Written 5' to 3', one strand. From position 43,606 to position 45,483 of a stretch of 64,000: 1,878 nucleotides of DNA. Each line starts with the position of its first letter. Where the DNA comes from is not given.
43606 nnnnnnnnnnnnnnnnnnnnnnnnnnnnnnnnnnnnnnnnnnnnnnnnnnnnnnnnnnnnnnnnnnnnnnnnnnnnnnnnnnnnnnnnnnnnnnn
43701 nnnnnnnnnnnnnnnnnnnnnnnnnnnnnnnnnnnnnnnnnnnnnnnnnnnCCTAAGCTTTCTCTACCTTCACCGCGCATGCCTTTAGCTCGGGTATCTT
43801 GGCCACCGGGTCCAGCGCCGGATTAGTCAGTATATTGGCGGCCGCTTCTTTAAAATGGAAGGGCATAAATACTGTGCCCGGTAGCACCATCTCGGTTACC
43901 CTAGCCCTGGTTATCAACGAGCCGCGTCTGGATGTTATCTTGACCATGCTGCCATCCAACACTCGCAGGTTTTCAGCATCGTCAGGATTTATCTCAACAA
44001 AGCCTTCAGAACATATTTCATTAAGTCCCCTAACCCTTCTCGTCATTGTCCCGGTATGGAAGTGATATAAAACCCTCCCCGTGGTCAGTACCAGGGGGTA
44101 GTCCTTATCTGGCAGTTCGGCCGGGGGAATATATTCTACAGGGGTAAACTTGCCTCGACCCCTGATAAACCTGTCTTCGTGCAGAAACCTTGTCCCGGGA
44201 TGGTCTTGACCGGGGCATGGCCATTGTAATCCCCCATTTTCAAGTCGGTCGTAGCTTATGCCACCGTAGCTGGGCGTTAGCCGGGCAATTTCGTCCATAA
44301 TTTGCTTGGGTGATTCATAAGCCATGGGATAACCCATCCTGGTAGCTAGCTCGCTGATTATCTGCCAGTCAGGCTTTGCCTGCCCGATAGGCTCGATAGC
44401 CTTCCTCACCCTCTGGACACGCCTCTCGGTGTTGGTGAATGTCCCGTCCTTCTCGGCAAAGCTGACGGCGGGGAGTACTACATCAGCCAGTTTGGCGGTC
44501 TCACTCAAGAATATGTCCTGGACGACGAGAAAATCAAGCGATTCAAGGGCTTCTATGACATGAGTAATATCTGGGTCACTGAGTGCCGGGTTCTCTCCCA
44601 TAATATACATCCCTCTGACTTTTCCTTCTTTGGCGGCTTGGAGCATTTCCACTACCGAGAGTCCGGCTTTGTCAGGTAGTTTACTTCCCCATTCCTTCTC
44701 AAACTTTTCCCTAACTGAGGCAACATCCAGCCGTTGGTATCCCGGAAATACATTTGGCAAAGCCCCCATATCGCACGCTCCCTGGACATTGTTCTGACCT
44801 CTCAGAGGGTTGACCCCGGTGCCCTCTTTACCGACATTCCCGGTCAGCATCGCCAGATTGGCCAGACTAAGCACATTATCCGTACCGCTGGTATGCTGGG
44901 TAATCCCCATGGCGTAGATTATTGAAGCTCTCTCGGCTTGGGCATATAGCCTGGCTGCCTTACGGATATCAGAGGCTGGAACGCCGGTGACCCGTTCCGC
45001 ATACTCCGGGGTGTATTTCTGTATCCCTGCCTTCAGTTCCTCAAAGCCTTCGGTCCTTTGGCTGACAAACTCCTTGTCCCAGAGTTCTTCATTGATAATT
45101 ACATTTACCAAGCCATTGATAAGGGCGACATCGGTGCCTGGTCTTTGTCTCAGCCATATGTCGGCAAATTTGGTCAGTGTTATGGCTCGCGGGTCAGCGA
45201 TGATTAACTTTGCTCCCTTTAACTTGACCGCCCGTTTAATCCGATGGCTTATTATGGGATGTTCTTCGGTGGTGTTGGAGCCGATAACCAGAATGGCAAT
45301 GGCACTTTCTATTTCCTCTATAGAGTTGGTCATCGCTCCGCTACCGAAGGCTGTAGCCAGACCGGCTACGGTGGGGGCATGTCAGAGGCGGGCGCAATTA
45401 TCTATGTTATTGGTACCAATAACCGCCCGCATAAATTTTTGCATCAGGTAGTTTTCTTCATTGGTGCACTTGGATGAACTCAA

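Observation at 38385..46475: Operon joining a Sec-formate dehydrogenase, a stripped-down NuoE/NuoF pair, MetV/MetF and a two-component system: candidate formate-linked methylene-THF reductase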

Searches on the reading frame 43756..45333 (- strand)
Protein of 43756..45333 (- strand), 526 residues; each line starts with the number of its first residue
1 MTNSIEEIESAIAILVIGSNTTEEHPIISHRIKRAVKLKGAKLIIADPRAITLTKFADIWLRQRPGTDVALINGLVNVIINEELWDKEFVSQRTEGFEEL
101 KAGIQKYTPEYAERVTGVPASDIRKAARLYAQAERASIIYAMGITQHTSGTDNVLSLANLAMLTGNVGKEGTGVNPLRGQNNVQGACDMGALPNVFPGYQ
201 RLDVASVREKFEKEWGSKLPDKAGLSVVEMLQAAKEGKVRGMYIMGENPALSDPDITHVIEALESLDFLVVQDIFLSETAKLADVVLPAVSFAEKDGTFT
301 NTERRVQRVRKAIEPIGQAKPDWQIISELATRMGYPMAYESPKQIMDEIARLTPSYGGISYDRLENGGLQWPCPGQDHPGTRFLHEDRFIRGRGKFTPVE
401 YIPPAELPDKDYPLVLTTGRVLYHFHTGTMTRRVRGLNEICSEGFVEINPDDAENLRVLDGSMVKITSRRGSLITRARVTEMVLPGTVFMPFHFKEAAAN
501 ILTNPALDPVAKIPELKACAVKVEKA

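Call 42: find_homologous_proteins(query=window:43756-45333:-, max_evalue=1e-100)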
Query window:43756-45333:- (526 aa): 8000 proteins with E <= 1e-100 among 8000 candidates; the best 120 are listed.
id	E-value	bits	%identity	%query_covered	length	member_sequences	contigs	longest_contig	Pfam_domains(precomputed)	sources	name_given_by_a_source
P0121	0.0e+0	1186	100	100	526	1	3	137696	PF00384.28,PF01568.28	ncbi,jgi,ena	-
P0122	0.0e+0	1082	91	100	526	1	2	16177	PF00384.28,PF01568.28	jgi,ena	-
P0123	0.0e+0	1082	91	100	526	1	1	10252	PF00384.28,PF01568.28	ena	-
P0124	0.0e+0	1078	90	100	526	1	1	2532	PF00384.28,PF01568.28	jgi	-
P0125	0.0e+0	1077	90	100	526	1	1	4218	PF00384.28,PF01568.28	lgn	-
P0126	0.0e+0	1052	87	100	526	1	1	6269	PF00384.28,PF01568.28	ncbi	-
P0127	0.0e+0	1043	87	100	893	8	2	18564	PF14697.12,PF13510.12,PF10588.15,PF00384.28,PF00037.33,PF01568.28,PF12838.13,PF22117.3,PF04879.22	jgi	-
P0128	0.0e+0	1040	87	100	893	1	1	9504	PF14697.12,PF13510.12,PF10588.15,PF00384.28,PF00037.33,PF01568.28,PF12838.13,PF22117.3,PF04879.22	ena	-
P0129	0.0e+0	1034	86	100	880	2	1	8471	PF14697.12,PF13510.12,PF10588.15,PF00384.28,PF00037.33,PF01568.28,PF12838.13,PF22117.3,PF13183.12,PF04879.22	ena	-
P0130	0.0e+0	1032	86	100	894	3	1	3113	PF14697.12,PF13510.12,PF10588.15,PF00384.28,PF00111.33,PF00037.33,PF01568.28,PF12838.13,PF22117.3,PF04879.22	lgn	-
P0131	0.0e+0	1016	84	100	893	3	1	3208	PF14697.12,PF13510.12,PF10588.15,PF00384.28,PF00037.33,PF01568.28,PF12838.13,PF22117.3,PF04879.22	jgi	-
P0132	5.5e-297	1003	83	100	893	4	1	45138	PF14697.12,PF13510.12,PF10588.15,PF00384.28,PF00037.33,PF01568.28,PF12838.13,PF22117.3,PF04879.22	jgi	jgi:formate dehydrogenase alpha subunit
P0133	7.0e-294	993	82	100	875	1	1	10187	PF14697.12,PF13510.12,PF10588.15,PF00384.28,PF00037.33,PF01568.28,PF12838.13,PF22117.3,PF13183.12,PF04879.22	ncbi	-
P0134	1.3e-251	854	72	100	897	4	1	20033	PF14697.12,PF13510.12,PF10588.15,PF00384.28,PF12837.13,PF00037.33,PF01568.28,PF12838.13,PF22117.3,PF13237.12,PF04879.22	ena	-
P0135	7.6e-247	838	69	100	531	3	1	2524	PF00384.28,PF01568.28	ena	-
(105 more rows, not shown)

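Call 43: find_encoding_contigs(protein=P0132, flank=9000, max_places=2)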
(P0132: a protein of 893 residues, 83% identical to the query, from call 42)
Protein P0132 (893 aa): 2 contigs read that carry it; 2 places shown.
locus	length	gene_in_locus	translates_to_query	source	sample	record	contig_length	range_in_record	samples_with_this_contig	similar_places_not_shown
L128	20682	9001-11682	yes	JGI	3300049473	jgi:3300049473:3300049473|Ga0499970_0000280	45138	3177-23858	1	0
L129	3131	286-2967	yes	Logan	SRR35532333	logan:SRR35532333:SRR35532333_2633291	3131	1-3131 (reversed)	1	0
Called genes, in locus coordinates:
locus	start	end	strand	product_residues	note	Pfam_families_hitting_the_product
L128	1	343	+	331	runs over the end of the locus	PF18152:DAHP_snth_FXD, PF00793:DAHP_synth_1, PF03102:NeuB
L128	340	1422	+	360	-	PF00465:Fe-ADH (weak), PF13685:Fe-ADH_2, PF01761:DHQ_synthase, PF24621:DHQS_C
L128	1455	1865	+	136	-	PF01220:DHquinase_II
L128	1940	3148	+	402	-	PF00275:EPSP_synthase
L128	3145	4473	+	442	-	PF01202:SKI, PF13238:AAA_18 (weak), PF08501:Shikimate_dh_N, PF01488:Shikimate_DH, PF07991:KARI_N (weak), PF03807:F420_oxidored (weak), PF18317:SDH_C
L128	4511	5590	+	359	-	PF01264:Chorismate_synt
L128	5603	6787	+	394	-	PF00291:PALP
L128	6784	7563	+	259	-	PF00290:Trp_syntA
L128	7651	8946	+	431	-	PF00999:Na_H_Exchanger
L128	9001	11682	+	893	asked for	PF13510:Fer2_4, PF10588:NADH-G_4Fe-4S_3, PF22117:Fer4_Nqo3, PF12838:Fer4_7, PF14697:Fer4_21 (weak), PF04879:Molybdop_Fe4S4, PF00384:Molybdopterin, PF01568:Molydop_binding, +1 more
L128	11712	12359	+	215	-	PF12225:DUF5981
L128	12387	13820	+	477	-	PF00512:HisKA, PF02518:HATPase_c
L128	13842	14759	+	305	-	PF02219:MTHFR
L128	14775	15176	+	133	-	PF00072:Response_reg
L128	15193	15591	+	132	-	PF00072:Response_reg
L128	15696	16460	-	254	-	PF01061:ABC2_membrane, PF12698:ABC2_membrane_3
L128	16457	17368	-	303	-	PF00005:ABC_tran, PF13304:AAA_21 (faint)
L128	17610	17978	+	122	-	-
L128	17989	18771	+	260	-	PF12146:Hydrolase_4, PF00561:Abhydrolase_1, PF12697:Abhydrolase_6, PF03096:Ndr (weak), PF12695:Abhydrolase_5 (faint), PF00561:Abhydrolase_1 (weak)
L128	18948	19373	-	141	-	PF01842:ACT (faint)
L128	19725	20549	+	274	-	PF01925:TauE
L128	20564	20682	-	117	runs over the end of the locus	PF02283:CobU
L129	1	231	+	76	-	?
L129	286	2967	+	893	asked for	PF13510:Fer2_4, PF10588:NADH-G_4Fe-4S_3, PF22117:Fer4_Nqo3, PF12838:Fer4_7, PF14697:Fer4_21 (weak), PF04879:Molybdop_Fe4S4, PF00384:Molybdopterin, PF01568:Molydop_binding, +1 more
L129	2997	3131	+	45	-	?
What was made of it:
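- A close relative dispenses with NuoEF altogether (L128; call 43).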

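Call 44: find_encoding_contigs(protein=P0127, flank=9000, max_places=2)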
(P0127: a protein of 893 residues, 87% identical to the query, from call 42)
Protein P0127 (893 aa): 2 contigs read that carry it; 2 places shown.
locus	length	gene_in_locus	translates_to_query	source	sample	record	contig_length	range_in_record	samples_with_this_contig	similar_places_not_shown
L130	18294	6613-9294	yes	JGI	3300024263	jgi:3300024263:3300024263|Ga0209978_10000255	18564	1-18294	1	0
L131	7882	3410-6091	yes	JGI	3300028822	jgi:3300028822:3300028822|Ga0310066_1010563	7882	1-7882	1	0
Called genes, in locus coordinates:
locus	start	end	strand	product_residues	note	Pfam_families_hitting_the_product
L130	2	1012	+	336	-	?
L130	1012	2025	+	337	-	PF02653:BPD_transp_2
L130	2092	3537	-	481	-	PF13433:Peripla_BP_5 (weak), PF13458:Peripla_BP_6, PF01094:ANF_receptor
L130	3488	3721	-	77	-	PF01037:AsnC_trans_reg (weak)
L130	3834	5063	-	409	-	PF02515:CoA_transf_3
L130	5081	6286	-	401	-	PF02515:CoA_transf_3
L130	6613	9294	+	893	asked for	PF13510:Fer2_4, PF10588:NADH-G_4Fe-4S_3, PF22117:Fer4_Nqo3, PF12838:Fer4_7, PF14697:Fer4_21 (weak), PF04879:Molybdop_Fe4S4, PF00384:Molybdopterin, PF01568:Molydop_binding, +1 more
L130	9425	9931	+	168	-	PF01257:2Fe-2S_thioredx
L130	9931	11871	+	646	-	PF01257:2Fe-2S_thioredx, PF01512:Complex1_51K, PF10589:NADH_4Fe-4S, PF00037:Fer4 (weak), PF13237:Fer4_10 (weak), PF14697:Fer4_21, PF12838:Fer4_7, PF13187:Fer4_9 (weak), +3 more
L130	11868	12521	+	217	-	PF12225:DUF5981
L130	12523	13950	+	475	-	PF00512:HisKA, PF02518:HATPase_c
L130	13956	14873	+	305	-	PF02219:MTHFR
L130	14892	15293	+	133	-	PF00072:Response_reg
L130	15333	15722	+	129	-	PF00072:Response_reg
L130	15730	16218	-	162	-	PF00027:cNMP_binding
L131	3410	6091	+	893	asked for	PF13510:Fer2_4, PF10588:NADH-G_4Fe-4S_3, PF22117:Fer4_Nqo3, PF12838:Fer4_7, PF14697:Fer4_21 (weak), PF04879:Molybdop_Fe4S4, PF00384:Molybdopterin, PF01568:Molydop_binding, +1 more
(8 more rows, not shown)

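Call 45: find_encoding_contigs(protein=P0122, flank=9000, max_places=2)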
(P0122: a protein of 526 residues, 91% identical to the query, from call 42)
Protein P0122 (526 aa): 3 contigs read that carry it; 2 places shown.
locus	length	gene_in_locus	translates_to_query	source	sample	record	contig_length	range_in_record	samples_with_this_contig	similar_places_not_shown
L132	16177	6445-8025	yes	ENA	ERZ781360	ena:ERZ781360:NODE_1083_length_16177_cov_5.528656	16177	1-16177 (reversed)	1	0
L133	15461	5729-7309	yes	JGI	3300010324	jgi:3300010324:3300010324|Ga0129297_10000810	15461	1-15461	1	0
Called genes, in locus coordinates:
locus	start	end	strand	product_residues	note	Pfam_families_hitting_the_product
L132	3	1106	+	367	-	?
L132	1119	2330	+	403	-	PF00438:S-AdoMet_synt_N, PF02772:S-AdoMet_synt_M, PF02773:S-AdoMet_synt_C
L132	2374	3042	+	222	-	-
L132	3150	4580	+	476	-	PF02878:PGM_PMM_I, PF02879:PGM_PMM_II, PF02880:PGM_PMM_III, PF00408:PGM_PMM_IV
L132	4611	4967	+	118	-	PF07883:Cupin_2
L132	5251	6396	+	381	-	PF13510:Fer2_4, PF10588:NADH-G_4Fe-4S_3, PF12838:Fer4_7, PF13183:Fer4_8 (weak), PF14697:Fer4_21, PF22117:Fer4_Nqo3, PF04879:Molybdop_Fe4S4, PF00384:Molybdopterin, +1 more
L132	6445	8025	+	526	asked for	PF00384:Molybdopterin, PF01568:Molydop_binding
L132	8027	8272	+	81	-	PF01257:2Fe-2S_thioredx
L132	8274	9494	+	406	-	PF01512:Complex1_51K, PF10531:SLBB (faint), PF10589:NADH_4Fe-4S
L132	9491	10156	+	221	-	PF12225:DUF5981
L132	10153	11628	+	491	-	PF00512:HisKA, PF02518:HATPase_c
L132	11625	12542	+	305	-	PF02219:MTHFR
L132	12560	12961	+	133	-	PF00072:Response_reg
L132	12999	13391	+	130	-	PF00072:Response_reg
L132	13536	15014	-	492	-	PF22848:ASD1_dom, PF06964:Alpha-L-AF_C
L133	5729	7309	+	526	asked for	PF00384:Molybdopterin, PF01568:Molydop_binding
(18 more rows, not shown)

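Call 46: find_encoding_contigs(protein=P0134, flank=9000, max_places=2)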
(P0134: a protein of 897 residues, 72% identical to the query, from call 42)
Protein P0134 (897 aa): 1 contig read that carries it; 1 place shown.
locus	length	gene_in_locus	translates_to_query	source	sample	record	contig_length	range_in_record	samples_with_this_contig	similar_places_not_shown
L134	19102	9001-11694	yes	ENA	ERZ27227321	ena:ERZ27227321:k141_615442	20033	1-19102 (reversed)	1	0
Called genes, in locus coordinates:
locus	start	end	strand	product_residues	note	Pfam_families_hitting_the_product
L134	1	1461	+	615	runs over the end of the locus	PF00111:Fer2, PF17650:RACo_linker, PF17651:Raco_middle, PF14574:RACo_C_ter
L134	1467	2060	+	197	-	PF12804:NTP_transf_3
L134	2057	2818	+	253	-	PF02634:FdhD-NarQ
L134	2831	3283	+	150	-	PF01257:2Fe-2S_thioredx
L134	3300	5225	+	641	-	PF02743:dCache_1 (faint), PF09308:LuxQ-periplasm (faint), PF17203:sCache_3_2 (faint), PF17201:Cache_3-Cache_2, PF17202:sCache_3_3, PF00672:HAMP, PF00512:HisKA, PF02518:HATPase_c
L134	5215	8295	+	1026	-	PF01257:2Fe-2S_thioredx, PF01512:Complex1_51K, PF10531:SLBB (weak), PF10589:NADH_4Fe-4S, PF14691:Fer4_20, PF01266:DAO, PF07992:Pyr_redox_2, PF13450:NAD_binding_8, +9 more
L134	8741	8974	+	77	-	PF10049:DUF2283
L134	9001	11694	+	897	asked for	PF13510:Fer2_4, PF10588:NADH-G_4Fe-4S_3, PF22117:Fer4_Nqo3, PF12838:Fer4_7, PF14697:Fer4_21, PF04879:Molybdop_Fe4S4, PF00384:Molybdopterin, PF01568:Molydop_binding, +3 more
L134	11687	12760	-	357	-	PF13500:AAA_26, PF07085:DRTGG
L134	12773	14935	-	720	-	PF02629:CoA_binding, PF13380:CoA_binding_2, PF00549:Ligase_CoA (faint), PF13607:Succ_CoA_lig, PF19045:Ligase_CoA_2, PF13549:ATP-grasp_5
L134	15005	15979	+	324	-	PF01208:URO-D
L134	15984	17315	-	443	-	-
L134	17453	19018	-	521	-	PF13860:FlgD_ig (weak), PF18962:Por_Secre_tail (faint)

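Call 48: find_encoding_contigs(protein=P0133, flank=8000, max_places=2)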
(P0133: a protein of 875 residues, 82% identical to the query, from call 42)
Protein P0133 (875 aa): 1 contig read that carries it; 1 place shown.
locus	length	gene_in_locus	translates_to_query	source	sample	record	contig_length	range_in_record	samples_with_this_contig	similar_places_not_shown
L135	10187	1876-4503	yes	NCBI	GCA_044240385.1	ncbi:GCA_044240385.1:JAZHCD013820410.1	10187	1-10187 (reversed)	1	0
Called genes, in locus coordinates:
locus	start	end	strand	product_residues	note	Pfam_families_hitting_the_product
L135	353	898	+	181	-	PF13183:Fer4_8, PF12838:Fer4_7 (weak), PF13187:Fer4_9, PF13534:Fer4_17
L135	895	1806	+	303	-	PF02754:CCG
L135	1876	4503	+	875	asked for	PF13510:Fer2_4, PF10588:NADH-G_4Fe-4S_3, PF12838:Fer4_7, PF13183:Fer4_8 (weak), PF22117:Fer4_Nqo3, PF04879:Molybdop_Fe4S4, PF00384:Molybdopterin, PF01568:Molydop_binding, +2 more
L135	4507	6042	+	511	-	PF01257:2Fe-2S_thioredx, PF01512:Complex1_51K, PF10589:NADH_4Fe-4S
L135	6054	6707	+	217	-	PF12225:DUF5981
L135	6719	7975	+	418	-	PF01590:GAF, PF13185:GAF_2, PF13492:GAF_3, PF00512:HisKA, PF02518:HATPase_c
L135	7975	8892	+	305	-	PF02219:MTHFR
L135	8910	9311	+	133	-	PF00072:Response_reg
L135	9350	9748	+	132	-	PF00072:Response_reg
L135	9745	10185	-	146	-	?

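Call 49: find_encoding_contigs(protein=P0129, flank=8000, max_places=2)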
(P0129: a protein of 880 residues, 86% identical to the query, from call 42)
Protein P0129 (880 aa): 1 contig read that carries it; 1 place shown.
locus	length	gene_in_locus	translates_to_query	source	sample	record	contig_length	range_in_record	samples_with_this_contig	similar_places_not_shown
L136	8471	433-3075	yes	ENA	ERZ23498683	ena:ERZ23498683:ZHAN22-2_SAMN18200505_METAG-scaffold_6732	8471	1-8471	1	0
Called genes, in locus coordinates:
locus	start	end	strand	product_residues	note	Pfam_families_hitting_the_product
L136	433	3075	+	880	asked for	PF13510:Fer2_4, PF10588:NADH-G_4Fe-4S_3, PF12838:Fer4_7, PF13183:Fer4_8 (weak), PF22117:Fer4_Nqo3, PF04879:Molybdop_Fe4S4, PF00384:Molybdopterin, PF01568:Molydop_binding, +2 more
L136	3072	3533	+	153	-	PF01257:2Fe-2S_thioredx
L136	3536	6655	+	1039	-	PF01257:2Fe-2S_thioredx, PF01512:Complex1_51K, PF10531:SLBB (weak), PF10589:NADH_4Fe-4S, PF14691:Fer4_20, PF01266:DAO (weak), PF07992:Pyr_redox_2, PF13450:NAD_binding_8, +4 more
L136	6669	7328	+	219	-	PF12225:DUF5981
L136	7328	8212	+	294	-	PF02219:MTHFR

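Call 50: find_encoding_contigs(protein=P0128, flank=8000, max_places=2)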
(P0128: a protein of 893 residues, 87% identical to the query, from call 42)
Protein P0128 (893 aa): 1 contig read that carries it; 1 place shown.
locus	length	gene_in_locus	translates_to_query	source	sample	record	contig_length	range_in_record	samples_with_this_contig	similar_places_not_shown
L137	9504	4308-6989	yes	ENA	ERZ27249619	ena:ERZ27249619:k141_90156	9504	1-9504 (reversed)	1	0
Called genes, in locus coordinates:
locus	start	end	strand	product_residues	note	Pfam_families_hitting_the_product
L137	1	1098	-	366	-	?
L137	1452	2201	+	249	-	PF00483:NTP_transferase (weak), PF12804:NTP_transf_3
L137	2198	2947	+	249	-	PF01209:Ubie_methyltran (weak), PF13489:Methyltransf_23, PF01555:N6_N4_Mtase (faint), PF13649:Methyltransf_25, PF13847:Methyltransf_31, PF08241:Methyltransf_11, PF08242:Methyltransf_12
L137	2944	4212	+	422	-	PF07690:MFS_1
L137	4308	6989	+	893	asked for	PF13510:Fer2_4, PF10588:NADH-G_4Fe-4S_3, PF22117:Fer4_Nqo3, PF12838:Fer4_7, PF14697:Fer4_21 (weak), PF04879:Molybdop_Fe4S4, PF00384:Molybdopterin, PF01568:Molydop_binding, +1 more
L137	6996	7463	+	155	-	PF01257:2Fe-2S_thioredx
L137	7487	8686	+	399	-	PF01512:Complex1_51K, PF10531:SLBB (faint), PF10589:NADH_4Fe-4S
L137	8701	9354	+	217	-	PF12225:DUF5981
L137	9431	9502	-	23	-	?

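Call 61: find_encoding_contigs(protein=P0126, flank=8000, max_places=2)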
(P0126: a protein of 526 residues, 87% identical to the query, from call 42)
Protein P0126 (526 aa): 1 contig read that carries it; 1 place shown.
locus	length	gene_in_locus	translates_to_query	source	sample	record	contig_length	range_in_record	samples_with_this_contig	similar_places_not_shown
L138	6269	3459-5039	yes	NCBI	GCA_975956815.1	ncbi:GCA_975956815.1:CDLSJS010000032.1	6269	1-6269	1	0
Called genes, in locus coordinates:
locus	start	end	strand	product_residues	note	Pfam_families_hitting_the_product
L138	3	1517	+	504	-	?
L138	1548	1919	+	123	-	PF07883:Cupin_2 (weak)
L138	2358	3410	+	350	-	PF13510:Fer2_4, PF10588:NADH-G_4Fe-4S_3, PF14697:Fer4_21, PF22117:Fer4_Nqo3, PF12838:Fer4_7, PF00037:Fer4 (weak), PF04879:Molybdop_Fe4S4, PF00384:Molybdopterin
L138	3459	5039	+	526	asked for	PF00384:Molybdopterin, PF01568:Molydop_binding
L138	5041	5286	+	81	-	PF01257:2Fe-2S_thioredx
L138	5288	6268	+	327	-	?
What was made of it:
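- A seventh context, L138, has FdhA-NuoE'-NuoF' but its contig ends inside NuoF' (call 61).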
